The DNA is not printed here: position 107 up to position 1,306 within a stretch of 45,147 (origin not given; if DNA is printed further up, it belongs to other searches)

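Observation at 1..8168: Unassigned sugar catabolic cluster combining an archaeal-type cupin PGI, FGGY kinase, two dehydrogenases, a PTE-like lactonase, a ketose 3-epimerase and a polyol dehydrogenase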

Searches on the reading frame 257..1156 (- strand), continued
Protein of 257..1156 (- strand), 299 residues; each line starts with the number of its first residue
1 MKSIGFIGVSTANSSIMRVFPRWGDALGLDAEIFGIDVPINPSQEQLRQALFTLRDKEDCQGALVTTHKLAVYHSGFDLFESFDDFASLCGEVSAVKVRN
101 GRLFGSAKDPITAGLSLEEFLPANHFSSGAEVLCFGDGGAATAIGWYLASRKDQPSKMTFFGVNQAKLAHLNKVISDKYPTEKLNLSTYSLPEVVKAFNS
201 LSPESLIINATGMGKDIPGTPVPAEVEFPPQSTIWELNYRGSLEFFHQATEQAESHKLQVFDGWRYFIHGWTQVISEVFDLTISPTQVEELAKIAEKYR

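Call 80: search_protein_families(library=ncbifam, proteins=[L090:5928-6698:+, L090:6734-7828:+, L090:7876-8640:+, L090:3788-4858:-, L090:2788-3561:-, L092:146-1162:-, L092:2400-3158:-, L092:3174-3947:-], max_evalue=1e-20)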
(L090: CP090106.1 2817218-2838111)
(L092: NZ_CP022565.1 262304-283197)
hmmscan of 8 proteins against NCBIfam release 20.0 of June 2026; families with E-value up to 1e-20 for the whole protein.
L090:5928-6698:+ (256 aa): 190 families (the best 25 are shown)
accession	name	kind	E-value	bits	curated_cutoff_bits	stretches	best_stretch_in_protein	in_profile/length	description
NF006070.0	PRK08213.1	subfamily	2.7e-75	253.2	279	1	3-255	5-258/259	gluconate 5-dehydrogenase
NF004198.0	PRK05653.1-3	equivalog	2.2e-73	246.8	296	1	8-254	5-247/248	3-oxoacyl-ACP reductase FabG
TIGR01830.1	3oxo_ACP_reduc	equivalog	9.4e-73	244.8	297.75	1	13-252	1-237/239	3-oxoacyl-[acyl-carrier-protein] reductase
NF005559.1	PRK07231.1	subfamily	6.1e-71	238.8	215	1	7-254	1-248/249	glucose 1-dehydrogenase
NF004197.0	PRK05653.1-1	equivalog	7.7e-69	232.1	332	1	7-254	4-247/249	3-oxoacyl-ACP reductase FabG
NF004774.0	PRK06114.1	equivalog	4.6e-67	226.1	360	1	4-254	10-260/262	SDR family oxidoreductase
NF009466.0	PRK12826.1-2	subfamily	1.7e-66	224.2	222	1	11-254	4-245/248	3-oxoacyl-ACP reductase FabG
NF004818.0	PRK06172.1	equivalog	4.6e-66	222.7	336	1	7-254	4-251/253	SDR family oxidoreductase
NF004791.0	PRK06138.1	equivalog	9.1e-65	218.4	312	1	7-255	2-251/252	SDR family oxidoreductase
NF004778.0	PRK06124.1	equivalog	9.3e-65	218.6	303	1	2-256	3-255/256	SDR family oxidoreductase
NF052558.1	MBtsdlDhBudC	equivalog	1.5e-63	214.7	270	1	9-254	2-242/250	meso-2,3-butanediol dehydrogenase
NF005681.0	PRK07478.1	subfamily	1.1e-61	208.5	267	1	7-255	3-251/254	SDR family oxidoreductase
NF004199.0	PRK05653.1-4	equivalog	1.3e-61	208.3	301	1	7-253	2-245/247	3-oxoacyl-ACP reductase FabG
NF049979.1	AlphHSDSHdhA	equivalog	5.8e-61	206.2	350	1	8-255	1-248/258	7alpha-hydroxysteroid dehydrogenase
NF006693.0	PRK09242.1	equivalog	2.1e-60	204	328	1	3-255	3-255/258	SDR family oxidoreductase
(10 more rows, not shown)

L090:6734-7828:+ (364 aa): 5 families
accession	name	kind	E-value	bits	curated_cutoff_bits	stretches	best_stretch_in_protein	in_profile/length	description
NF006941.0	PRK09423.1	subfamily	3.1e-142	473.7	336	1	1-363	1-362/367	glycerol dehydrogenase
NF047954.1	PrpdilGlycDhGldA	equivalog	1.5e-118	396.3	700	1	1-360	1-359/365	bifunctional L-1,2-propanediol dehydrogenase/glycerol dehydrogenase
NF053832.1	GlycoaldRedHalo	equivalog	7.2e-115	384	550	1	1-361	1-360/363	glycolaldehyde reductase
NF007880.0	PRK10586.1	equivalog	2.2e-42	145.3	429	1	3-359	7-360/362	oxidoreductase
NF002022.0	PRK00843.1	equivalog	2.9e-24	85.7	413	1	30-319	35-311/350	NAD(P)-dependent glycerol-1-phosphate dehydrogenase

L090:7876-8640:+ (254 aa): 180 families (the best 25 are shown)
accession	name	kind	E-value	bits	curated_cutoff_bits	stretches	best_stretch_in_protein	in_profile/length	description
NF005309.0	PRK06841.1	subfamily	1.6e-115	385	286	1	1-253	1-254/255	GolD/DthD family dehydrogenase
NF005559.1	PRK07231.1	subfamily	1.9e-65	220.8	215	1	13-252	2-248/249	glucose 1-dehydrogenase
NF005067.0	PRK06484.1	equivalog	1.3e-63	215.3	713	1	15-253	9-253/524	short chain dehydrogenase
NF009466.0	PRK12826.1-2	subfamily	2.1e-61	207.5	222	1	16-252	4-245/248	3-oxoacyl-ACP reductase FabG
NF004791.0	PRK06138.1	equivalog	1.6e-60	204.5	312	1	13-253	3-251/252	SDR family oxidoreductase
NF052558.1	MBtsdlDhBudC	equivalog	8.4e-59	199.1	270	1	13-252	1-242/250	meso-2,3-butanediol dehydrogenase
NF005467.0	PRK07060.1-5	equivalog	8.8e-59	199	360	1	11-253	5-244/245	SDR family oxidoreductase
NF009093.0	PRK12429.1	subfamily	1e-58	198.7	258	1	13-253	3-258/259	3-hydroxybutyrate dehydrogenase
TIGR01963.1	PHB_DH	subfamily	7e-58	195.9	307.05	1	16-197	2-187/255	3-hydroxybutyrate dehydrogenase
NF004818.0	PRK06172.1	equivalog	4.8e-57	193.2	336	1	12-252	4-251/253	SDR family oxidoreductase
TIGR01830.1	3oxo_ACP_reduc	equivalog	6.2e-57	193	297.75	1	18-250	1-237/239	3-oxoacyl-[acyl-carrier-protein] reductase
NF004198.0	PRK05653.1-3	equivalog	9.7e-57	192.2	296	1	14-252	6-247/248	3-oxoacyl-ACP reductase FabG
NF005469.0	PRK07063.1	equivalog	5.5e-55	186.7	306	1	14-252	6-255/260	SDR family oxidoreductase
NF006070.0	PRK08213.1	subfamily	8.1e-54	182.8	279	1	8-253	5-258/259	gluconate 5-dehydrogenase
NF005466.0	PRK07060.1-3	equivalog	1.5e-53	182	438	1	11-253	5-251/252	short chain dehydrogenase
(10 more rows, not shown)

L090:3788-4858:- (356 aa): 5 families
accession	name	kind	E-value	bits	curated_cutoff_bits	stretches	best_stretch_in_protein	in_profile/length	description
NF011599.0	PRK15025.1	equivalog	1.5e-65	221.6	356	1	8-337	4-328/349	ureidoglycolate dehydrogenase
TIGR03175.1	AllD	equivalog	6.8e-61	206.3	496.2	1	7-335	3-326/349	ureidoglycolate dehydrogenase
NF040650.1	sulfolac_dhydr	equivalog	7.2e-57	193.1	500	1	15-334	11-320/339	L-sulfolactate dehydrogenase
NF007504.0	PRK10098.1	equivalog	1.4e-52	178.6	336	1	7-338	7-335/360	malate/lactate/ureidoglycolate dehydrogenase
NF009750.0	PRK13260.1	equivalog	1.9e-35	122.6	316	1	11-334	7-323/332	3-dehydro-L-gulonate 2-dehydrogenase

L090:2788-3561:- (257 aa): 171 families (the best 25 are shown)
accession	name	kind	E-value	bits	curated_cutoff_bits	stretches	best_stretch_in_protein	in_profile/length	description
NF004774.0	PRK06114.1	equivalog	1.5e-67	227.7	360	1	4-257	10-262/262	SDR family oxidoreductase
NF053701.1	CsHdxCHCADhChcB2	equivalog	2.5e-63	213.9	350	1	8-256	1-244/245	cis-4-hydroxycyclohexanecarboxylate dehydrogenase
NF009466.0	PRK12826.1-2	subfamily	5.7e-59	199.6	222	1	11-255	4-245/248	3-oxoacyl-ACP reductase FabG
NF006070.0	PRK08213.1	subfamily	8.7e-59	199.1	279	1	3-255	5-257/259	gluconate 5-dehydrogenase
NF005559.1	PRK07231.1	subfamily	1e-58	198.8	215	1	8-255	2-248/249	glucose 1-dehydrogenase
NF005309.0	PRK06841.1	subfamily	1.4e-58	198.4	286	1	4-255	9-253/255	GolD/DthD family dehydrogenase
NF004197.0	PRK05653.1-1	equivalog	8.6e-58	195.9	332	1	7-254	4-246/249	3-oxoacyl-ACP reductase FabG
NF004791.0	PRK06138.1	equivalog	3.4e-57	193.6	312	1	7-256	2-251/252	SDR family oxidoreductase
TIGR01830.1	3oxo_ACP_reduc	equivalog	3.9e-57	193.7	297.75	1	13-253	1-237/239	3-oxoacyl-[acyl-carrier-protein] reductase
NF004198.0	PRK05653.1-3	equivalog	8.7e-57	192.4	296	1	8-253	5-245/248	3-oxoacyl-ACP reductase FabG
NF052558.1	MBtsdlDhBudC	equivalog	2.4e-55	187.8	270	1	9-256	2-243/250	meso-2,3-butanediol dehydrogenase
NF004778.0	PRK06124.1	equivalog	1.4e-54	185.2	303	1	2-255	3-253/256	SDR family oxidoreductase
NF005711.0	PRK07523.1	subfamily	1.2e-53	182.3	413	1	3-255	3-252/255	SDR family oxidoreductase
NF006693.0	PRK09242.1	equivalog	1.4e-53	181.6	328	1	4-255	4-254/258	SDR family oxidoreductase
NF004522.0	PRK05867.1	equivalog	3.8e-53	180.8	447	1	3-256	4-254/255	SDR family oxidoreductase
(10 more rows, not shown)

L092:146-1162:- (338 aa): 14 families
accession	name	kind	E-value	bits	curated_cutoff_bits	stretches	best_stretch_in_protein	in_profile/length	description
NF007642.0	PRK10309.1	equivalog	3.5e-77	260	550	1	1-324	1-333/347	galactitol-1-phosphate 5-dehydrogenase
NF041097.1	keto_inos_dh_IolM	equivalog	5.7e-49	166.8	450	1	3-328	31-381/389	scyllo-inosose 3-dehydrogenase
NF003808.0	PRK05396.1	equivalog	4.2e-46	157.4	380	1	12-322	13-326/341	L-threonine 3-dehydrogenase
TIGR00692.1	tdh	equivalog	1.3e-45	156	458.35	1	12-324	11-328/340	L-threonine 3-dehydrogenase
NF007489.0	PRK10083.1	equivalog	6.1e-43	147.1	376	1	1-324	1-323/339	Zn-dependent oxidoreductase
NF007375.0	PRK09880.1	equivalog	4.4e-35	121.1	469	1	26-278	29-290/344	L-idonate 5-dehydrogenase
NF006940.0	PRK09422.1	equivalog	1.3e-30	106.5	344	1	1-260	1-269/338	alcohol dehydrogenase AdhP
NF010344.0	PRK13771.1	subfamily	2e-29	102.7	349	1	1-251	1-255/334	putative alcohol dehydrogenase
TIGR03451.1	mycoS_dep_FDH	equivalog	2.4e-28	99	512.9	0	159-327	176-349/358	S-(hydroxymethyl)mycothiol dehydrogenase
TIGR03201.1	dearomat_had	equivalog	5.7e-28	98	338.65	1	6-223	4-229/349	6-hydroxycyclohex-1-ene-1-carbonyl-CoA dehydrogenase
NF047908.1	AldhRedAhr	equivalog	4.7e-25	88.2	470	1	15-261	19-270/335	NADPH-dependent aldehyde reductase Ahr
TIGR03989.1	Rxyl_3153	subfamily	4.1e-24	85.5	440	0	2-102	3-105/370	NDMA-dependent alcohol dehydrogenase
NF041172.1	AcrlCoa_red_Thmprot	equivalog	2.6e-23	82.5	500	1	1-251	1-256/334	acryloyl-CoA reductase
TIGR03366.1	HpnZ_proposed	hypoth_equivalog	7.7e-23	81.2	328.1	1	20-261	1-265/315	putative phosphonate catabolism associated alcohol dehydrogenase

L092:2400-3158:- (252 aa): 139 families (the best 25 are shown)
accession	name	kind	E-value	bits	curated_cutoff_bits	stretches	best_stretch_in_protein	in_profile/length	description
TIGR01832.1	kduD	equivalog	3.1e-54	184.1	338.85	1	14-248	4-246/248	2-dehydro-3-deoxy-D-gluconate 5-dehydrogenase KduD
NF005559.1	PRK07231.1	subfamily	5.7e-54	183.2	215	1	13-248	2-248/249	glucose 1-dehydrogenase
NF052558.1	MBtsdlDhBudC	equivalog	9.9e-54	182.5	270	1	13-247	1-241/250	meso-2,3-butanediol dehydrogenase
NF009466.0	PRK12826.1-2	subfamily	1.1e-52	178.9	222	1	16-247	4-244/248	3-oxoacyl-ACP reductase FabG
NF005390.0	PRK06935.1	equivalog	6.2e-51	173.2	369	1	6-248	4-256/258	2-dehydro-3-deoxy-D-gluconate 5-dehydrogenase KduD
NF005711.0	PRK07523.1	subfamily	7.4e-50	169.9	413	1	14-247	9-251/255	SDR family oxidoreductase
NF004778.0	PRK06124.1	equivalog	1.6e-49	168.7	303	1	13-248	9-253/256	SDR family oxidoreductase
NF004197.0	PRK05653.1-1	equivalog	1.5e-48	165.6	332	1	14-247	6-246/249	3-oxoacyl-ACP reductase FabG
TIGR01830.1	3oxo_ACP_reduc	equivalog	9.2e-47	159.7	297.75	1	18-247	1-238/239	3-oxoacyl-[acyl-carrier-protein] reductase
NF006070.0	PRK08213.1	subfamily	6.4e-46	157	279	1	14-247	11-256/259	gluconate 5-dehydrogenase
NF006693.0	PRK09242.1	equivalog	2.4e-45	154.7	328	1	14-249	9-255/258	SDR family oxidoreductase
NF006528.0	PRK08993.1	subfamily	9.9e-45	152.9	430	1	14-248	9-251/253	2-dehydro-3-deoxy-D-gluconate 5-dehydrogenase KduD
NF004791.0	PRK06138.1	equivalog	4.1e-43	147.5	312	1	15-247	5-249/252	SDR family oxidoreductase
NF005067.0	PRK06484.1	equivalog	4.4e-43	147.6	713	1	15-249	273-513/524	short chain dehydrogenase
NF005752.0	PRK07576.1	subfamily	5e-43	147.3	321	1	8-248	5-251/271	SDR family oxidoreductase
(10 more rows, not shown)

L092:3174-3947:- (257 aa): 183 families (the best 25 are shown)
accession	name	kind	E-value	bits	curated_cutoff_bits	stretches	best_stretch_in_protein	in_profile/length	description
NF005559.1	PRK07231.1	subfamily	1.5e-69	234.2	215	1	8-256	2-249/249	glucose 1-dehydrogenase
NF004774.0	PRK06114.1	equivalog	3.1e-68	229.9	360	1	4-257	10-262/262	SDR family oxidoreductase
NF004791.0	PRK06138.1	equivalog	1.3e-66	224.5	312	1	7-256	2-251/252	SDR family oxidoreductase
NF004198.0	PRK05653.1-3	equivalog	7e-66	222.2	296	1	7-255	4-247/248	3-oxoacyl-ACP reductase FabG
TIGR01830.1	3oxo_ACP_reduc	equivalog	3.1e-65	220.2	297.75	1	13-253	1-237/239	3-oxoacyl-[acyl-carrier-protein] reductase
NF005309.0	PRK06841.1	subfamily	6.7e-65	219.1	286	1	5-256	10-254/255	GolD/DthD family dehydrogenase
NF006070.0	PRK08213.1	subfamily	1.5e-64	218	279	1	3-256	5-258/259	gluconate 5-dehydrogenase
NF004778.0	PRK06124.1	equivalog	1.9e-64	217.5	303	1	2-256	3-254/256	SDR family oxidoreductase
NF009466.0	PRK12826.1-2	subfamily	4.1e-63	213.1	222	1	11-255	4-245/248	3-oxoacyl-ACP reductase FabG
NF053701.1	CsHdxCHCADhChcB2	equivalog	4.4e-63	213.1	350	1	8-255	1-243/245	cis-4-hydroxycyclohexanecarboxylate dehydrogenase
NF052558.1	MBtsdlDhBudC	equivalog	7.1e-63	212.5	270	1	9-255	2-242/250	meso-2,3-butanediol dehydrogenase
NF004197.0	PRK05653.1-1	equivalog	8.5e-63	212.3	332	1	7-255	4-247/249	3-oxoacyl-ACP reductase FabG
NF005390.0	PRK06935.1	equivalog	3e-60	203.7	369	1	4-256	9-257/258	2-dehydro-3-deoxy-D-gluconate 5-dehydrogenase KduD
NF004522.0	PRK05867.1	equivalog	3.8e-59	200.5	447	1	3-256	4-254/255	SDR family oxidoreductase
NF006693.0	PRK09242.1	equivalog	6.5e-59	199.2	328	1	4-256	4-255/258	SDR family oxidoreductase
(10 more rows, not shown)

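Call 89: search_protein_representatives(alignment_id=A1)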
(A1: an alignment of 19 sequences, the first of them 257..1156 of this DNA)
Query: 19 sequences, 301 profile positions. Proteins with E-value up to 0.001 (for the whole library): 2123; up to 1e-10: 844; up to 1e-30: 324. The best 150 are listed.
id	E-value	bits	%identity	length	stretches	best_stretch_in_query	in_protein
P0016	2.5e-142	489.9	-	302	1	2-300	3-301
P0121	3.3e-105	367.9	-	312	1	4-300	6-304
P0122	2.9e-102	358.3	-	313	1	5-300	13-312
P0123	4.9e-100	351.0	-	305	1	5-300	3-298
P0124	1.7e-98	345.9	-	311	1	3-301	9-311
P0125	2.1e-98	345.6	-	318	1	5-301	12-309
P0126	6.3e-97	340.8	-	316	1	2-301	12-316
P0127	3.6e-96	338.3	-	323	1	3-287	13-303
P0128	4.3e-95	334.7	-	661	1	5-299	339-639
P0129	2.6e-94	332.2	-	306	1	6-301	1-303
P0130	3.4e-92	325.2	-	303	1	3-287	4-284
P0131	2.2e-90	319.3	-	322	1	6-301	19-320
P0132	3.7e-90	318.5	-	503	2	105-298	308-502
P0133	2.4e-89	315.9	-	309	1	4-298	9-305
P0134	9.0e-89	314.0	-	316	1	4-298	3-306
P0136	6.4e-88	311.2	-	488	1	3-300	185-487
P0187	6.0e-72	258.7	-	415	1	5-301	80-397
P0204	2.9e-67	243.4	-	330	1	3-300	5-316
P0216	1.8e-63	230.9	-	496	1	79-298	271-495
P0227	3.1e-60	220.3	-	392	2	129-297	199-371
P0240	5.3e-57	209.7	-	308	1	2-301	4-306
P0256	2.0e-51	191.4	-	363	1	23-266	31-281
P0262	2.8e-50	187.6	-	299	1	5-299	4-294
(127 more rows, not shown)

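Call 90: search_protein_families(library=pfam, proteins=[P0128, P0136, P0132, P0216, P0187, P0227, P0256], max_evalue=0.001)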
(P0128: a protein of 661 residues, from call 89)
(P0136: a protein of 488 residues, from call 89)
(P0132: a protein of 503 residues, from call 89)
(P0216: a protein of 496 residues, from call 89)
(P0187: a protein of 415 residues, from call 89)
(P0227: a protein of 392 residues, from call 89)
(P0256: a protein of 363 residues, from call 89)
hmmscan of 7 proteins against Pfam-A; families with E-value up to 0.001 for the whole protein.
P0128 (661 aa): 4 families
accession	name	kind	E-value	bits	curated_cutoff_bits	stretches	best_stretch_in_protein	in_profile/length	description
PF02826.25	2-Hacid_dh_C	-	1.2e-60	204.4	25.1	1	117-290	1-178/178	D-isomer specific 2-hydroxyacid dehydrogenase, NAD binding domain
PF00389.36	2-Hacid_dh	-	1.1e-23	83.8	24.6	1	26-321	14-133/134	D-isomer specific 2-hydroxyacid dehydrogenase, catalytic domain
PF03446.21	NAD_binding_2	-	0.00057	20.4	21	0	151-252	1-106/161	NAD binding domain of 6-phosphogluconate dehydrogenase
PF03807.23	F420_oxidored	-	0.00062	20.7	21.6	0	151-212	1-68/94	NADP oxidoreductase coenzyme F420-dependent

P0136 (488 aa): 2 families
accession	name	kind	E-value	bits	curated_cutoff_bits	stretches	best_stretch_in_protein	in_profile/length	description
PF01597.25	GCV_H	-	1.9e-05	25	22.2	1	113-172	63-119/122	Glycine cleavage H-protein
PF03435.24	Sacchrp_dh_NADP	-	0.00065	20.5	25.1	0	321-400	2-76/129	Saccharopine dehydrogenase NADP binding domain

P0132 (503 aa): 2 families
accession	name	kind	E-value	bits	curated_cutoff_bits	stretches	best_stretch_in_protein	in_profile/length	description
PF04480.18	DUF559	-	2e-35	121.4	20.6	1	167-273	3-107/109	Protein of unknown function (DUF559)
PF18741.7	MTES_1575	-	3.4e-05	24.3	38.2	1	199-272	14-94/96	REase_MTES_1575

P0216 (496 aa): 1 family
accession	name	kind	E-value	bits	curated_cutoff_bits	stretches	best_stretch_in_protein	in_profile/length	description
PF00480.26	ROK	-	2.3e-27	96.7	22.9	1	49-276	2-235/294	ROK family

P0187 (415 aa): 0 families

P0227 (392 aa): 1 family
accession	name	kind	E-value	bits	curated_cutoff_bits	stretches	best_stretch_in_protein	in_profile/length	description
PF06560.17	GPI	-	1.4e-07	31.4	20.7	1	5-43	118-156/182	Glucose-6-phosphate isomerase (GPI)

P0256 (363 aa): 0 families

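Call 91: find_encoding_contigs(protein=P0128, flank=10000, max_places=2)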
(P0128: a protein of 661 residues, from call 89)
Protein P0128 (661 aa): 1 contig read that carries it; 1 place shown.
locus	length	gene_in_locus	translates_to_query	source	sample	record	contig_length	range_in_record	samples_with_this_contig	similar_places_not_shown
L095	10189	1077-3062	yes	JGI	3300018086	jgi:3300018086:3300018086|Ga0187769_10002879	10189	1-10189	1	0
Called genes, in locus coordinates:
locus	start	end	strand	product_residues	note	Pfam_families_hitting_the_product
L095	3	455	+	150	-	?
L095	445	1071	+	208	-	PF06560:GPI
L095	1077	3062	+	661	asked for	PF00389:2-Hacid_dh, PF02826:2-Hacid_dh_C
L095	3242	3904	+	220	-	PF01081:Aldolase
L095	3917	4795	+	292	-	PF01261:AP_endonuc_2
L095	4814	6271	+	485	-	PF07881:Fucose_iso_N1, PF07882:Fucose_iso_N2, PF02952:Fucose_iso_C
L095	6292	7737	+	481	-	PF00083:Sugar_tr, PF07690:MFS_1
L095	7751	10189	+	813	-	?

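Call 92: find_encoding_contigs(protein=P0216, flank=10000, max_places=2)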
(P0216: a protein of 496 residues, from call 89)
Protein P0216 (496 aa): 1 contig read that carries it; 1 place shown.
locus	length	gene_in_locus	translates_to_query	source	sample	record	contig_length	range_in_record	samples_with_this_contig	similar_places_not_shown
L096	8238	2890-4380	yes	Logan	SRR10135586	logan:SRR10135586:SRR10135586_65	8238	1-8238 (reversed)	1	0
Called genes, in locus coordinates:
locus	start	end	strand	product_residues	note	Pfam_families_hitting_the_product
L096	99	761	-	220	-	PF00702:Hydrolase, PF13419:HAD_2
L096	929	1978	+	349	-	PF01795:Methyltransf_5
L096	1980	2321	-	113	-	PF03960:ArsC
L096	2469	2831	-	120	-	PF04239:DUF421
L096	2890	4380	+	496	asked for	PF00480:ROK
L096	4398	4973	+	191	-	PF06560:GPI, PF07883:Cupin_2, PF00190:Cupin_1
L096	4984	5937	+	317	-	PF02126:PTE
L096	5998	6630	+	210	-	PF01081:Aldolase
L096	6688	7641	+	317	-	PF00389:2-Hacid_dh, PF02826:2-Hacid_dh_C, PF03446:NAD_binding_2 (faint)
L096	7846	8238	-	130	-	?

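Call 96: find_encoding_contigs(protein=P0240, flank=10000, max_places=2)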
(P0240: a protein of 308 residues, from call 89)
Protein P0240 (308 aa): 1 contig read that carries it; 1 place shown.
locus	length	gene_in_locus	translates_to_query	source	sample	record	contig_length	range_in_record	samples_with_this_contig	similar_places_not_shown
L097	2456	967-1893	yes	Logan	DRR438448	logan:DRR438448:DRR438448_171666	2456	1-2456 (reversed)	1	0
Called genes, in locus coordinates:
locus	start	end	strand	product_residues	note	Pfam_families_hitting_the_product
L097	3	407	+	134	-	?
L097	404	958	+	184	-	PF01380:SIS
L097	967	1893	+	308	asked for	-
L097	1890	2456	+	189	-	?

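Call 97: find_encoding_contigs(protein=P0262, flank=10000, max_places=2)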
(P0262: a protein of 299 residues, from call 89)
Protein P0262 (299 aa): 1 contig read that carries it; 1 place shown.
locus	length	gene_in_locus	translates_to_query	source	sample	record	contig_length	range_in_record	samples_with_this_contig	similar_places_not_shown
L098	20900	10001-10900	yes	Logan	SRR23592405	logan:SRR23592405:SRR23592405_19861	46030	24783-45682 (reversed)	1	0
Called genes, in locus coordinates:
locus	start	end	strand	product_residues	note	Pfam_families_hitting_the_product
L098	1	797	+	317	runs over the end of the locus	-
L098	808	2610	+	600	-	-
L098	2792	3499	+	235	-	-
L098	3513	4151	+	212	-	-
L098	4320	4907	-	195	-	-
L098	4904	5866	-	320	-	PF08443:RimK (faint)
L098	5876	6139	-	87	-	-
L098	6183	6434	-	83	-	-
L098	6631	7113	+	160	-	PF02502:LacAB_rpiB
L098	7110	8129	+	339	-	PF01408:GFO_IDH_MocA, PF22725:GFO_IDH_MocA_C3, PF02894:GFO_IDH_MocA_C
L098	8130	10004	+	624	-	PF13289:SIR2_2 (weak), PF01050:MannoseP_isomer (weak)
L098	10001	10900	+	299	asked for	-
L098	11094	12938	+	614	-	PF13289:SIR2_2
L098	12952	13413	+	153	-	-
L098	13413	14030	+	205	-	-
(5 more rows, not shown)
